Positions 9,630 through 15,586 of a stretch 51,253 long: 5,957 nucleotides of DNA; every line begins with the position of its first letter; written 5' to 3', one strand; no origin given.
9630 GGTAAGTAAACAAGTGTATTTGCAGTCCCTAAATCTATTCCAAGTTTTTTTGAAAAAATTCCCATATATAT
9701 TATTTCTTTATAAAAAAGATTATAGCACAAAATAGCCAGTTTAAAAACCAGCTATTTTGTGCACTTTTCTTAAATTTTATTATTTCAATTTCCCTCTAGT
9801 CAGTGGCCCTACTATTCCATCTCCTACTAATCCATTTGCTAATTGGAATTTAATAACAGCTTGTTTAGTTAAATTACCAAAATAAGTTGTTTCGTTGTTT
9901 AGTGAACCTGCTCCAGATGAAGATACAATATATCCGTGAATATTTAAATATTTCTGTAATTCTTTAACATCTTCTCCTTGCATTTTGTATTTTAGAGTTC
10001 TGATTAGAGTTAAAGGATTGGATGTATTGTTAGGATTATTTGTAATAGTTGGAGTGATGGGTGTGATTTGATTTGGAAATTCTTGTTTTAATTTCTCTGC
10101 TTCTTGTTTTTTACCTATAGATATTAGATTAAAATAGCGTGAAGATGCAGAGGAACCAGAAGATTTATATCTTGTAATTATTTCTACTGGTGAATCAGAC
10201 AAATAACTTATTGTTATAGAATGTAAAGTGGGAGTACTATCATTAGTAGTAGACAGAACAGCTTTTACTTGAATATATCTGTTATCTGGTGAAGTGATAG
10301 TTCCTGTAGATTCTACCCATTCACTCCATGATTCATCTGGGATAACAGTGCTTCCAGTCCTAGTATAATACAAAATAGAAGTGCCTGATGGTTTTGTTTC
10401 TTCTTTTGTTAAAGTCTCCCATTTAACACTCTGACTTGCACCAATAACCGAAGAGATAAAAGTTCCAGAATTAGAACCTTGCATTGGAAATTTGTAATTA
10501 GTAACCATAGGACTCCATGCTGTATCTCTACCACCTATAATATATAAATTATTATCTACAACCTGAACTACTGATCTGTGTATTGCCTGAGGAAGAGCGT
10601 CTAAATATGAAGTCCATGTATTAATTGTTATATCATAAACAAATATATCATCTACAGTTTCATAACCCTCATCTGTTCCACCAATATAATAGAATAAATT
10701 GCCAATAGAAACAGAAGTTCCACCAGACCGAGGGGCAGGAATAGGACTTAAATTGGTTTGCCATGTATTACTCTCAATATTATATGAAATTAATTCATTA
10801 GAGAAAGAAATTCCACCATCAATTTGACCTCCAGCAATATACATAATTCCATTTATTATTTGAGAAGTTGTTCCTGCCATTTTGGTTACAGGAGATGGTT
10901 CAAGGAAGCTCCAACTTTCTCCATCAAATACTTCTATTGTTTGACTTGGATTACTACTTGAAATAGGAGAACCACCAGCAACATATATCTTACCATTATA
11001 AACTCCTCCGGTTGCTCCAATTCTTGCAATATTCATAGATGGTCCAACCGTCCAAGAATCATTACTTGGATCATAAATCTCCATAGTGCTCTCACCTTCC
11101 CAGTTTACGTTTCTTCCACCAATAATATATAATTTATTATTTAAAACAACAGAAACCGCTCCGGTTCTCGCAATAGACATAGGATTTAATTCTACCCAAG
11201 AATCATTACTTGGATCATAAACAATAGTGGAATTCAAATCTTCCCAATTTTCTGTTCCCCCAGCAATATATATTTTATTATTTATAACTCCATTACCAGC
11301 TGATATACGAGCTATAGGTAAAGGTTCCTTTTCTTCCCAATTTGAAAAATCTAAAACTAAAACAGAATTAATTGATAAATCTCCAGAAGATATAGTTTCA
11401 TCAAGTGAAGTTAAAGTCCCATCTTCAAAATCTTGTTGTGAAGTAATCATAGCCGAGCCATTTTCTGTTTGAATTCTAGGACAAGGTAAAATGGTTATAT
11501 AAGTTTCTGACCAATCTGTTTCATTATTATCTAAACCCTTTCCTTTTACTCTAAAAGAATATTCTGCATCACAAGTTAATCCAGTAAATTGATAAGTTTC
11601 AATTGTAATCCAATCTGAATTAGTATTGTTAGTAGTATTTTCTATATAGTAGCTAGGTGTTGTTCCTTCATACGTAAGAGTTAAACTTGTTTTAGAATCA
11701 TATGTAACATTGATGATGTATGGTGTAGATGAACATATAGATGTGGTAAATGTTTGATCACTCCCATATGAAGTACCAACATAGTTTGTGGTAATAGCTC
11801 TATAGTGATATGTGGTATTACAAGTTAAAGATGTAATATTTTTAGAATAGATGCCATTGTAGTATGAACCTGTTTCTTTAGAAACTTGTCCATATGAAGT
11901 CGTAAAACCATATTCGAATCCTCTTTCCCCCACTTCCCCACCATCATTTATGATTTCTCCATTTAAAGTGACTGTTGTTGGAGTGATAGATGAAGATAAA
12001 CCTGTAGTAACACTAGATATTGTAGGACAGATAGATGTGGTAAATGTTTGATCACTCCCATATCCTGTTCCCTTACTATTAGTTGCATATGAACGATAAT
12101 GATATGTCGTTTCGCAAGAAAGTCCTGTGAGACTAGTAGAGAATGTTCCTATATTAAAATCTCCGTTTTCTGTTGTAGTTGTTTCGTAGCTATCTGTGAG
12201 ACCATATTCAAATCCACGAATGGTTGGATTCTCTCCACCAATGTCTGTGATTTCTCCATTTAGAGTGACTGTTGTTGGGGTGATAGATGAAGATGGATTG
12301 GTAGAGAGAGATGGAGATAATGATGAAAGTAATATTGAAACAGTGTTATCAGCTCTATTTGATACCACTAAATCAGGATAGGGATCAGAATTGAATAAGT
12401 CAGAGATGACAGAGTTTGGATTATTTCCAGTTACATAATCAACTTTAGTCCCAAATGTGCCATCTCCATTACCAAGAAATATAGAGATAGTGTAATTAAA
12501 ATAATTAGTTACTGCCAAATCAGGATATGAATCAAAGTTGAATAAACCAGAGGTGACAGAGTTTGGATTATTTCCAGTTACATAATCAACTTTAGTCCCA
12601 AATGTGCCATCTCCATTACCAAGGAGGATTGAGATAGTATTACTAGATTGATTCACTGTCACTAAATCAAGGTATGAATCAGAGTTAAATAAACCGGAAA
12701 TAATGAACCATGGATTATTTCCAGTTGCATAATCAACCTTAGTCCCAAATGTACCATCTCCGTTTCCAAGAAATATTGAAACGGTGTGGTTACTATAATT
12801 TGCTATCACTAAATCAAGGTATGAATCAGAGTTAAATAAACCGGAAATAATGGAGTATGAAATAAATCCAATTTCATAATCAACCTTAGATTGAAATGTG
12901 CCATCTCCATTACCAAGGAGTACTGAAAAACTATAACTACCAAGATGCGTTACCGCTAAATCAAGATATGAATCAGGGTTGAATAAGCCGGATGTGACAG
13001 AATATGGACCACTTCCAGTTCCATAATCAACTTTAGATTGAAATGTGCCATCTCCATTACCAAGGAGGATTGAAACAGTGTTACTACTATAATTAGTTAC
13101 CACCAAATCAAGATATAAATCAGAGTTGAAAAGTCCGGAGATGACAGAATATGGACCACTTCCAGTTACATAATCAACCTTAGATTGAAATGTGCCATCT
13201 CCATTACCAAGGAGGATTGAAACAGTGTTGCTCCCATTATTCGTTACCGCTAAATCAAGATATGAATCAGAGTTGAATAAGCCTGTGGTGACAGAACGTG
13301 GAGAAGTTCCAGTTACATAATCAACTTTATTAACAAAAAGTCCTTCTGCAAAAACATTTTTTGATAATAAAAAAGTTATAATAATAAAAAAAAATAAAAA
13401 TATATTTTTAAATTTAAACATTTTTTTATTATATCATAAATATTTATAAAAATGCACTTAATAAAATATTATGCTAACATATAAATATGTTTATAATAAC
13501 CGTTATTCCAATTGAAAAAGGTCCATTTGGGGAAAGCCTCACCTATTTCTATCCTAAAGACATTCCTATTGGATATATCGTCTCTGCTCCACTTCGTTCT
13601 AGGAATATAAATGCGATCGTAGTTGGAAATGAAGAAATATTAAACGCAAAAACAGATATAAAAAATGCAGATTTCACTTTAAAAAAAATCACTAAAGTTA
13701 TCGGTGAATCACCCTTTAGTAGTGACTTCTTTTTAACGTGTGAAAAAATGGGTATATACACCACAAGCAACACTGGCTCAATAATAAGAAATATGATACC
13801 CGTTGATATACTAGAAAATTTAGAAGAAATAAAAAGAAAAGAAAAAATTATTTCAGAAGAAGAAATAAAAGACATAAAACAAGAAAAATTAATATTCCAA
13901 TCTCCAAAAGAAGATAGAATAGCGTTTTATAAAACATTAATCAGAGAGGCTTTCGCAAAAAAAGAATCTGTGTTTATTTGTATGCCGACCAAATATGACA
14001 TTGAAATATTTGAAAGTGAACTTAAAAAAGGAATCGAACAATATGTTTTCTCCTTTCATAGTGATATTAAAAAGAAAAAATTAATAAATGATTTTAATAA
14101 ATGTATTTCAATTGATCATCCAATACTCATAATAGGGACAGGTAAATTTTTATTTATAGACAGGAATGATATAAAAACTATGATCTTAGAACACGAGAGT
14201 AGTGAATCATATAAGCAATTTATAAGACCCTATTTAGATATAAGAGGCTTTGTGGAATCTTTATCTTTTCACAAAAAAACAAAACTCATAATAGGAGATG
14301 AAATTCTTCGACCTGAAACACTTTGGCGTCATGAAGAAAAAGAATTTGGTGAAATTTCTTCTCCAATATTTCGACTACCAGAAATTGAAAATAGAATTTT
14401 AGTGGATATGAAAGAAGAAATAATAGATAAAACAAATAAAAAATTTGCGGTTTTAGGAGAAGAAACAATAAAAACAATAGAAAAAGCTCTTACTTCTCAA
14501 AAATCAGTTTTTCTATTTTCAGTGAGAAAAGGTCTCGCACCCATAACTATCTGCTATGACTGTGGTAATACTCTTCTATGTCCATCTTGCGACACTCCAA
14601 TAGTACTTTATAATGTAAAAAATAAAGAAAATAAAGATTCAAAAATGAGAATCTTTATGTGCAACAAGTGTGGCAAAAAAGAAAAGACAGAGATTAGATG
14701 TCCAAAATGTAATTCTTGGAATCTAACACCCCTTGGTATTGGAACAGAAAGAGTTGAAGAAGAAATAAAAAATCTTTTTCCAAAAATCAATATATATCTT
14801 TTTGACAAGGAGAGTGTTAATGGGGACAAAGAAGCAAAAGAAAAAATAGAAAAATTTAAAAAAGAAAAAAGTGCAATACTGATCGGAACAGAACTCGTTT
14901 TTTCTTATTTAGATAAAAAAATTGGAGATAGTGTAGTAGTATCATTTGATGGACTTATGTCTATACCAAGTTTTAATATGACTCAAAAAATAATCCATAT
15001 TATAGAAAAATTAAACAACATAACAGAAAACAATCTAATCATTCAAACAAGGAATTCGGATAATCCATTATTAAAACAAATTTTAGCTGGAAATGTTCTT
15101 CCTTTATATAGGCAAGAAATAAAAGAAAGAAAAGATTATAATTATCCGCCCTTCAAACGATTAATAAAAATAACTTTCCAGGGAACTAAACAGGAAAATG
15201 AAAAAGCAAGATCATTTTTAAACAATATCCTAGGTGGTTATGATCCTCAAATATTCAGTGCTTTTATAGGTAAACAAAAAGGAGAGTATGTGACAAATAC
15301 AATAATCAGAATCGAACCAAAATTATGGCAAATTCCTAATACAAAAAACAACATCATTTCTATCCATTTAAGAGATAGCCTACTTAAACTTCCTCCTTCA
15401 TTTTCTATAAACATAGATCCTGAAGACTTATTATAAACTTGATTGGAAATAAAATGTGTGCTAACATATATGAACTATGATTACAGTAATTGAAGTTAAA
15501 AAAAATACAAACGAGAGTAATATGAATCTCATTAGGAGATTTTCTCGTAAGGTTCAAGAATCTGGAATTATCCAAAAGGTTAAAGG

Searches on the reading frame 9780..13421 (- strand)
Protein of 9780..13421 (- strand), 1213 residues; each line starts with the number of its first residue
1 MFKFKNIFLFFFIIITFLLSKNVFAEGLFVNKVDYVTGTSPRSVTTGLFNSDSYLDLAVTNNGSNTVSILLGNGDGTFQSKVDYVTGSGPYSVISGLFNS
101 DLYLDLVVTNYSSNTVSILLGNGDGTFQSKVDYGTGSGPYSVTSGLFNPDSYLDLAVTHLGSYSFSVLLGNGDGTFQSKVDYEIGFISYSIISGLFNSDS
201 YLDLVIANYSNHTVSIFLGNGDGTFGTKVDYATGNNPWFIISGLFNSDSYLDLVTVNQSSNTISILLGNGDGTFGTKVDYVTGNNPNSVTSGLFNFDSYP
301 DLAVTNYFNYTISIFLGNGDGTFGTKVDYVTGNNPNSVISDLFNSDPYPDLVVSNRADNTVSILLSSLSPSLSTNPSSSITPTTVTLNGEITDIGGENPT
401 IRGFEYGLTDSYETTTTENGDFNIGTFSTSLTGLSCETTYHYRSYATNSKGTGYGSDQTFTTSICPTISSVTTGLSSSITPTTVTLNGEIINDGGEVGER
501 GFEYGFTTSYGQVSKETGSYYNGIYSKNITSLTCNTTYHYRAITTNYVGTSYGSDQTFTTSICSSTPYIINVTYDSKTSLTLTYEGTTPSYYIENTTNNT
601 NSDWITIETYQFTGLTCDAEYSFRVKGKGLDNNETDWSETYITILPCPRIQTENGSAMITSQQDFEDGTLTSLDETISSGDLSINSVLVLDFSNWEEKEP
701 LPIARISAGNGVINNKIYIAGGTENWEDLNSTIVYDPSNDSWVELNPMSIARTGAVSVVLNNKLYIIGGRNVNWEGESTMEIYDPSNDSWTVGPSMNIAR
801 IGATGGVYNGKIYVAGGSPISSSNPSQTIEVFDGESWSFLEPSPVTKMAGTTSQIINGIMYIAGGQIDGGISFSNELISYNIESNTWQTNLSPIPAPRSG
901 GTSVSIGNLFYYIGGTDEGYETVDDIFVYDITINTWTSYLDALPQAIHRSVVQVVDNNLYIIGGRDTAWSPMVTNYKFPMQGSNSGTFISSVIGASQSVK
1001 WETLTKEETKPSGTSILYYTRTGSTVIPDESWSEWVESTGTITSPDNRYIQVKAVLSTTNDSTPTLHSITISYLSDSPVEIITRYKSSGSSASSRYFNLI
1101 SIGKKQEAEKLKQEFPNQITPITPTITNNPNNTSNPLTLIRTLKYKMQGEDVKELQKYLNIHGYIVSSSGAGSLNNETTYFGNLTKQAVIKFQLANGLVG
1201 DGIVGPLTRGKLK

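Call 69: search_protein_families(library=pfam, proteins=[window:9780-13421:-], max_evalue=0.001)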
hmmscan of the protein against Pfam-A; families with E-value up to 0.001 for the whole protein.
window:9780-13421:- (1213 aa): 13 families
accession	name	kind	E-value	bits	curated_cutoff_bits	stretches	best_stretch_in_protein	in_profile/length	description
PF01344.31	Kelch_1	-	2.5e-46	155.2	20.1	4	751-797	1-46/46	Kelch motif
PF24681.1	Kelch_KLHDC2_KLHL20_DRC7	-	4.3e-35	121.5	50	2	757-964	4-221/221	KLHDC2/KLHL20/DRC7 Kelch-repeats domain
PF25210.1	Kelch_FKB95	-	4.6e-33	115.4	70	4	757-888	38-163/268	FKB95, Kelch-repeats domain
PF13964.12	Kelch_6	-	9.7e-33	111.5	25.3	3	752-800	2-50/50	Kelch motif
PF13517.12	FG-GAP_3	-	4.3e-26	91.7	26.9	4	98-157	2-61/61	FG-GAP-like repeat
PF24981.1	Beta-prop_ATRN-LZTR1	-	2.1e-24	86.7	50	2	693-888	28-249/289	Attractin/LZTR1 beta-propeller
PF13418.12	Kelch_4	-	6.7e-24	84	21.6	2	897-938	1-43/49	Galactose oxidase, central domain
PF07646.21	Kelch_2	-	2.5e-20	71.7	21.3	0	752-796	2-47/48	Kelch motif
PF01471.23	PG_binding_1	-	1.6e-15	57.5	23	1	1148-1212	1-57/57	Putative peptidoglycan binding domain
PF13415.12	Kelch_3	-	2e-14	53.8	22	1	860-906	4-48/48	Galactose oxidase, central domain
PF24996.1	NANM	-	3.4e-12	46.3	45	1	705-772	54-127/350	N-acetylneuraminate epimerase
PF01839.29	FG-GAP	-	2e-06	28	22.1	0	42-69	3-36/37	FG-GAP repeat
PF13854.13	Kelch_HCF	-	3.8e-05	23.5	113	0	911-1010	203-300/345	Host cell factor, Kelch-repeats domain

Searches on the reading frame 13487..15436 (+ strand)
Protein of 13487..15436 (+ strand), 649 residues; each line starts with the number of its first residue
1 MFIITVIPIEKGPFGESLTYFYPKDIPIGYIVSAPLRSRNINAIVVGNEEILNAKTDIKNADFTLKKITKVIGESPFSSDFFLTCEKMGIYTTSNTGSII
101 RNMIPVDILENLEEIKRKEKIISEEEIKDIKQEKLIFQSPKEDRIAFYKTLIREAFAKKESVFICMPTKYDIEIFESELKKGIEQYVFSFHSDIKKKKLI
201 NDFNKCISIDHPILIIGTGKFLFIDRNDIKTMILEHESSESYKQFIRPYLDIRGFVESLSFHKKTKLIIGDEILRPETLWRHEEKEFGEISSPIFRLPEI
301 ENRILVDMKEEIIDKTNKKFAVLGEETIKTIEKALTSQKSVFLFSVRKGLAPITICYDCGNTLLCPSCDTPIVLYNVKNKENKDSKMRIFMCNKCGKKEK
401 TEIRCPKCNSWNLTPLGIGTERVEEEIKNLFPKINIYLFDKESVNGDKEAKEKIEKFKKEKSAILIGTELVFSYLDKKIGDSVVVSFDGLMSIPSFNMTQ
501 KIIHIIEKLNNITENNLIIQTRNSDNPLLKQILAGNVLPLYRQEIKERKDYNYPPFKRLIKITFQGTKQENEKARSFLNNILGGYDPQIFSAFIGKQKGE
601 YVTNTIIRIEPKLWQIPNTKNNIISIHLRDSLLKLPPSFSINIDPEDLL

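Call 69: search_protein_families(library=pfam, proteins=[window:13487-15436:+], max_evalue=0.001)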
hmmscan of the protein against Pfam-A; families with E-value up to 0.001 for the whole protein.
window:13487-15436:+ (649 aa): 1 family
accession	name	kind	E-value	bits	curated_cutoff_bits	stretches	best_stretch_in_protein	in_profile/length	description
PF17764.6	PriA_3primeBD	-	1.8e-06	28.1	22.7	1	14-105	8-96/96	3'DNA-binding domain (3'BD)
